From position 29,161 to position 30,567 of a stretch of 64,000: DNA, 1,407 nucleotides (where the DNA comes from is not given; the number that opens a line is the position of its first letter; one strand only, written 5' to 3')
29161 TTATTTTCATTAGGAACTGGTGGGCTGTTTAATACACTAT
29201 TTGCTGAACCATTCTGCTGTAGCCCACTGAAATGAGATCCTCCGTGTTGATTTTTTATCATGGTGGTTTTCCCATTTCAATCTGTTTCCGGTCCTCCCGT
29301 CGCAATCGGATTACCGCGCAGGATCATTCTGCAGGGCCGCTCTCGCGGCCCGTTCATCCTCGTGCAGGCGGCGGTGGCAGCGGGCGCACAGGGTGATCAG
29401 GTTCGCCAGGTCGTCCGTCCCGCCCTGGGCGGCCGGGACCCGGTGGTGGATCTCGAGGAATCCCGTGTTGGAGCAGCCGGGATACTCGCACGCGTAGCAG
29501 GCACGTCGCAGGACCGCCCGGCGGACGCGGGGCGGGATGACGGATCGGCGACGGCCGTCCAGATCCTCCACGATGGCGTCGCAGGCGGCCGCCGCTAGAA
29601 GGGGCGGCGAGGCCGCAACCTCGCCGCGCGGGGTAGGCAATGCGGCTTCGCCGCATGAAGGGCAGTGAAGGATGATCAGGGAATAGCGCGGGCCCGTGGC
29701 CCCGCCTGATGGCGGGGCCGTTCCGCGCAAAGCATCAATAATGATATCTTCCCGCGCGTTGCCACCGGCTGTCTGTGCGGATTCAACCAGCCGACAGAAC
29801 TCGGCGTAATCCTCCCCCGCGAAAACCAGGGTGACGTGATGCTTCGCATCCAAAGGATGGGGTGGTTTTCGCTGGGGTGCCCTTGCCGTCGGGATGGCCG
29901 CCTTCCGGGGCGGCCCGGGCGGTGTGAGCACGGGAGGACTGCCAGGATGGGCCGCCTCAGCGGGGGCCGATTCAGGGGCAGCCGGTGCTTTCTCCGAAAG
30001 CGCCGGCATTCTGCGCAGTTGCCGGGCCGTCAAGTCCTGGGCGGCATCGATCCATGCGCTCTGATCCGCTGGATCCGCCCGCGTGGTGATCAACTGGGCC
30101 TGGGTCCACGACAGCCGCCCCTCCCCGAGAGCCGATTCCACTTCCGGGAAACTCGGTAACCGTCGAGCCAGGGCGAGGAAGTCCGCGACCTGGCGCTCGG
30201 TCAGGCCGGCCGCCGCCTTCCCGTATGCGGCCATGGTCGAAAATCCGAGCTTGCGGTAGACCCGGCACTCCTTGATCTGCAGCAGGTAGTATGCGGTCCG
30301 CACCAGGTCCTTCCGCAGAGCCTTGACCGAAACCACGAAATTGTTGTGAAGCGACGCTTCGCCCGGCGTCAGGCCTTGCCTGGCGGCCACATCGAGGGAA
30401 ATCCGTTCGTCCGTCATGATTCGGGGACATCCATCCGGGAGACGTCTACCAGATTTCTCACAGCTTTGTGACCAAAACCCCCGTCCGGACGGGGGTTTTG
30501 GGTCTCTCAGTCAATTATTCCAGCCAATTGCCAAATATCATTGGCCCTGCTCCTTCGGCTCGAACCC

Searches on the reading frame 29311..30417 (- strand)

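Call 17: search_protein_families(library=pfam, proteins=[window:29311-30417:-], max_evalue=0.001)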
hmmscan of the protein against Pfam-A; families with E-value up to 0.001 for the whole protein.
window:29311-30417:- (368 aa): 3 families
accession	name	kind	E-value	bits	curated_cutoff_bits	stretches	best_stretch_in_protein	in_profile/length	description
PF01844.29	HNH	-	2.1e-11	44.2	21.4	1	310-353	4-46/47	HNH endonuclease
PF14279.12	HNH_5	-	8.8e-06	26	27.5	1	307-353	1-45/56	HNH endonuclease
PF02720.22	DUF222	-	3.9e-05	23.6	24.4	1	44-143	21-121/306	Domain of unknown function (DUF222)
